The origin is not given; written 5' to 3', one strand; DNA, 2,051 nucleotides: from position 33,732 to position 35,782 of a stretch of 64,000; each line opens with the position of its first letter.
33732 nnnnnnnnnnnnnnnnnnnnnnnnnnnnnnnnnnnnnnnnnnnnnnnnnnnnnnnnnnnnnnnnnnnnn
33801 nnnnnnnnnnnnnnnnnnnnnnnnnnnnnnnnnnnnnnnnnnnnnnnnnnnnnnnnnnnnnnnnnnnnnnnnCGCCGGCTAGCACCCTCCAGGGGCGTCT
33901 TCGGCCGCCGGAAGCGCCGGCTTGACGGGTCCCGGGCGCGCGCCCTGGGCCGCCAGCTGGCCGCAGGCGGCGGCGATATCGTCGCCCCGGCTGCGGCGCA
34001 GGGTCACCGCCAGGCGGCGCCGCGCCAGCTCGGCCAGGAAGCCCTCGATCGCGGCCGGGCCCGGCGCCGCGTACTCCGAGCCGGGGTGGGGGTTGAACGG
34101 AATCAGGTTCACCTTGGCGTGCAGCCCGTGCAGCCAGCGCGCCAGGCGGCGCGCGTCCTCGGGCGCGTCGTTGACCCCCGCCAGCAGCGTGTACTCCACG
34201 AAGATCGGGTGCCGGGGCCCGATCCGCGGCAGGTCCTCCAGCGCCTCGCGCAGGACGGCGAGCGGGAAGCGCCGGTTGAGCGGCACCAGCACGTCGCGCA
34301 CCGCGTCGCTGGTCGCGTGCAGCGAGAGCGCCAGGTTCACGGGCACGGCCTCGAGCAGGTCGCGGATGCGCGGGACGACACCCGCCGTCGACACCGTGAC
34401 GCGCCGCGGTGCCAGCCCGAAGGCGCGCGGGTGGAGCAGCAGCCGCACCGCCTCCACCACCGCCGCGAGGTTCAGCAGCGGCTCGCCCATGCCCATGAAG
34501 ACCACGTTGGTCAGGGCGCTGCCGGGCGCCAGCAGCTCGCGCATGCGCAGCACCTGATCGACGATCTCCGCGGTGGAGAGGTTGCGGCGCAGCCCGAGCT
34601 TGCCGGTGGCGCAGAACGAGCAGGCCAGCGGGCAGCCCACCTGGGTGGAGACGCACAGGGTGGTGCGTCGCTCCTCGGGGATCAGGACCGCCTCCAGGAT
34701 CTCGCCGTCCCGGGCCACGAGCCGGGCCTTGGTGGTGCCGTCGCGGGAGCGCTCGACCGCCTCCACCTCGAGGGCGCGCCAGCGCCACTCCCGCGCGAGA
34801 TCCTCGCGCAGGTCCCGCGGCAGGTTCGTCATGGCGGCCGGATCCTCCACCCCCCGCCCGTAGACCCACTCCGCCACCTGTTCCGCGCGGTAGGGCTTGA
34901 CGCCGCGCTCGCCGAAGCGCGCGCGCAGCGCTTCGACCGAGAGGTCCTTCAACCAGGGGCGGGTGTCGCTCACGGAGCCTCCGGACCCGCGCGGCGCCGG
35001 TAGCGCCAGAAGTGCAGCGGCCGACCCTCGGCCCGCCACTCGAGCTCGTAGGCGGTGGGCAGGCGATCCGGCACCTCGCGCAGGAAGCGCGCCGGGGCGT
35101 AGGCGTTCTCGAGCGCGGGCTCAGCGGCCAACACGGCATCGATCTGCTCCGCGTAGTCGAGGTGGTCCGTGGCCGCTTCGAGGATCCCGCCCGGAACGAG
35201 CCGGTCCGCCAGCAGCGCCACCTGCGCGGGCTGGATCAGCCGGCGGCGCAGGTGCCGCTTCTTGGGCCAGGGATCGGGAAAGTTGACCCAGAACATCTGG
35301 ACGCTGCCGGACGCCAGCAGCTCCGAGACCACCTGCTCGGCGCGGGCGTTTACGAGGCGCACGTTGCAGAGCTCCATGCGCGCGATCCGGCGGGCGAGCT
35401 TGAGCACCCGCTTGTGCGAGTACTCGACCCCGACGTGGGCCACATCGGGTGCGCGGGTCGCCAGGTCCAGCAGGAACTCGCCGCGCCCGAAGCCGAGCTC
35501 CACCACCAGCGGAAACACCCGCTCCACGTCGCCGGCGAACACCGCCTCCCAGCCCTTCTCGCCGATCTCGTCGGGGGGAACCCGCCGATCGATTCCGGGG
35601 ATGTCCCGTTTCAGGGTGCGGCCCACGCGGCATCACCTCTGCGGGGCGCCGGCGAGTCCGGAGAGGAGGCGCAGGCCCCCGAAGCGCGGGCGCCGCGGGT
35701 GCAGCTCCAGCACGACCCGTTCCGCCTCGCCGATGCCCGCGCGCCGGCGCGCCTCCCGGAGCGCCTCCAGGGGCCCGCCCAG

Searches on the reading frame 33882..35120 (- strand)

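Call 65: search_protein_families(library=pfam, proteins=[window:33882-35120:-], max_evalue=0.00001)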
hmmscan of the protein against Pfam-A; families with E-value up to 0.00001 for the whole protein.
window:33882-35120:- (413 aa): 2 families
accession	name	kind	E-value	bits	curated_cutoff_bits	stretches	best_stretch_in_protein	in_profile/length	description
PF04055.27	Radical_SAM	-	1.5e-17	64.7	29.5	1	158-326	2-165/166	Radical SAM superfamily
PF21016.3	RlmN_N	-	5.7e-14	52.1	24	1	57-110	3-56/60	Ribosomal RNA large subunit methyltransferase N-terminal domain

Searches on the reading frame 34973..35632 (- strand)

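Call 65: search_protein_families(library=pfam, proteins=[window:34973-35632:-], max_evalue=0.00001)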
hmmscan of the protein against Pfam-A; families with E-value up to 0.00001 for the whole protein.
window:34973-35632:- (220 aa): 3 families
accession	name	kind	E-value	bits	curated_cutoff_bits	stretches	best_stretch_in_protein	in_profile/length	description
PF02390.23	Methyltransf_4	-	6.7e-41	140.1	24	1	41-206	3-170/173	Putative methyltransferase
PF24675.1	NpmA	-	2.8e-06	27.2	60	1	30-119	14-105/214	16S rRNA (adenine(1408)-N(1))-methyltransferase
PF13649.12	Methyltransf_25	-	6.1e-06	27.3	27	0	43-102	1-59/97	Methyltransferase domain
